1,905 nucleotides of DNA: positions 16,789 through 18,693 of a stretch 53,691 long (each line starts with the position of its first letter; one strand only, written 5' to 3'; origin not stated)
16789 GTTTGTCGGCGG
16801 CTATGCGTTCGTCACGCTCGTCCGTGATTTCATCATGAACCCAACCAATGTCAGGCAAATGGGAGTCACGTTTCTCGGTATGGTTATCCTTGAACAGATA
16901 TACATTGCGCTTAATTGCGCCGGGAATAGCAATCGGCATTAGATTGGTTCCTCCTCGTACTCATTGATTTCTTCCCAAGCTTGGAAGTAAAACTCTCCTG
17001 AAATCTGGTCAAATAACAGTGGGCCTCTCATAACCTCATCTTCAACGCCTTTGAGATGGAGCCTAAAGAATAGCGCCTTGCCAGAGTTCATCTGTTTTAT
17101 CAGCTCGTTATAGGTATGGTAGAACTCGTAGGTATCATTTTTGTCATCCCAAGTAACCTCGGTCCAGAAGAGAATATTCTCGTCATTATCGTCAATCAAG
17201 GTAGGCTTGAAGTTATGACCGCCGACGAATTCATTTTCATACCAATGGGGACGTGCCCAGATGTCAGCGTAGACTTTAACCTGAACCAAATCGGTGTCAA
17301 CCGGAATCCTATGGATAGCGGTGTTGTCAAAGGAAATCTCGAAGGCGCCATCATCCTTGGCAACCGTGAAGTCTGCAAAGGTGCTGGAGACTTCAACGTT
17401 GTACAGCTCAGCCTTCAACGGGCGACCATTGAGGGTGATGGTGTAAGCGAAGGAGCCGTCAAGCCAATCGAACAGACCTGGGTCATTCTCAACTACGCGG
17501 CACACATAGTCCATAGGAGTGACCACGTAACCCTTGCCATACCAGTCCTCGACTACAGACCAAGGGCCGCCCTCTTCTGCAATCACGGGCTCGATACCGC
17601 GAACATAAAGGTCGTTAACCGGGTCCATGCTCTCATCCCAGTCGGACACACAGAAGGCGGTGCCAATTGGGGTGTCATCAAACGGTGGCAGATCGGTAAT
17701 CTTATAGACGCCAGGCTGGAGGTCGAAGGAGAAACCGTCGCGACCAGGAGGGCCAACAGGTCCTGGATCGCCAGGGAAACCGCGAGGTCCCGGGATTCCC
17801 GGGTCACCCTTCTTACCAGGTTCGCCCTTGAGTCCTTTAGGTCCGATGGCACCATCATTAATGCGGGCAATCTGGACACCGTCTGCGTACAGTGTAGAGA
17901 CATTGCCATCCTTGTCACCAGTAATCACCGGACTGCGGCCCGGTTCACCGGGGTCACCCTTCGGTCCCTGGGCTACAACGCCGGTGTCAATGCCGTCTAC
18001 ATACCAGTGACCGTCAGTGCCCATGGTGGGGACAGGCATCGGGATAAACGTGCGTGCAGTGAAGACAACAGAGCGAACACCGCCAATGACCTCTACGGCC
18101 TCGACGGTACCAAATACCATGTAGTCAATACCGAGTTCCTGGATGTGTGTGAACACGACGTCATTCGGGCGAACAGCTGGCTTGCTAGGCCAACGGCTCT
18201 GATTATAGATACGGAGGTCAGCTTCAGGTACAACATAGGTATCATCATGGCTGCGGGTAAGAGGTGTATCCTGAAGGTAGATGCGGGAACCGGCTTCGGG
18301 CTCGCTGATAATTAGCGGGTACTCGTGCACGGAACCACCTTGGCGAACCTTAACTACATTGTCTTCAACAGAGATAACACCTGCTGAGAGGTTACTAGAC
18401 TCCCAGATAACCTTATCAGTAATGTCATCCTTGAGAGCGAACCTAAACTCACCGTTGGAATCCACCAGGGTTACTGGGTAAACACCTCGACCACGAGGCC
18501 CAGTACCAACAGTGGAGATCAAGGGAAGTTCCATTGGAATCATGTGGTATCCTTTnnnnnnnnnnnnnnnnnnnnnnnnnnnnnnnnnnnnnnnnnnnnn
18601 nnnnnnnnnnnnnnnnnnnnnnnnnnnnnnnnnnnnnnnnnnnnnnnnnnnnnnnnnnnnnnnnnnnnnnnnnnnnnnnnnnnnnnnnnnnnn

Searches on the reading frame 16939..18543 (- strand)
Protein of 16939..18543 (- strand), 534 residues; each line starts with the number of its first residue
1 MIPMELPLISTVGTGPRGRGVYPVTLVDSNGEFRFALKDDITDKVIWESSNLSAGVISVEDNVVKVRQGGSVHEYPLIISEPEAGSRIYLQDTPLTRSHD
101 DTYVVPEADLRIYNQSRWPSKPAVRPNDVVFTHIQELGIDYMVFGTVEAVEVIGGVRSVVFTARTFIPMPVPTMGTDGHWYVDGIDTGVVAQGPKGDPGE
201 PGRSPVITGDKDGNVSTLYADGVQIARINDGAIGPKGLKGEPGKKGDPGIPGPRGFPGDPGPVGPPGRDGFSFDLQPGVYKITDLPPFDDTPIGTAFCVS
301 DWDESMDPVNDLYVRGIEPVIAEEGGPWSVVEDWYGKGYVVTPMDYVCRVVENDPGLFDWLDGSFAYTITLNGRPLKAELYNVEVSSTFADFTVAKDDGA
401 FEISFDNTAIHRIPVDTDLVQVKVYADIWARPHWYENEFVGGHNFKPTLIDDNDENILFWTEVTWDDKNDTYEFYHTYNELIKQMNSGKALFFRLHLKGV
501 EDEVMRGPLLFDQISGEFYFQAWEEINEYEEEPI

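Call 51: search_protein_families(library=phrogs, proteins=[window:16939-18543:-], max_evalue=0.001)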
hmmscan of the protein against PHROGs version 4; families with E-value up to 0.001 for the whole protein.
window:16939-18543:- (534 aa): 8 families
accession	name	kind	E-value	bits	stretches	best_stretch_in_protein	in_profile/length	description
phrog_18350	-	tail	1.5e-08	35.6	1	175-277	111-206/253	tail fiber protein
phrog_6320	-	tail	2.8e-08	34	1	192-279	154-218/745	tail fiber protein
phrog_1806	-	tail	3.9e-06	27.4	1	147-270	88-215/276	collagen like minor tail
phrog_366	-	tail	3.1e-05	24.6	1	191-270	310-378/474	tail fiber protein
phrog_32123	-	unknown function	4.1e-05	23.1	1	187-269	215-298/532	-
phrog_3904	-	tail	0.00011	21.6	1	191-302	222-320/1086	tail fiber protein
phrog_8745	-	tail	0.00011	20.6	1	189-270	1385-1452/1803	tail fiber protein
phrog_26246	-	tail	0.00074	19.8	0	175-264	89-176/329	tail protein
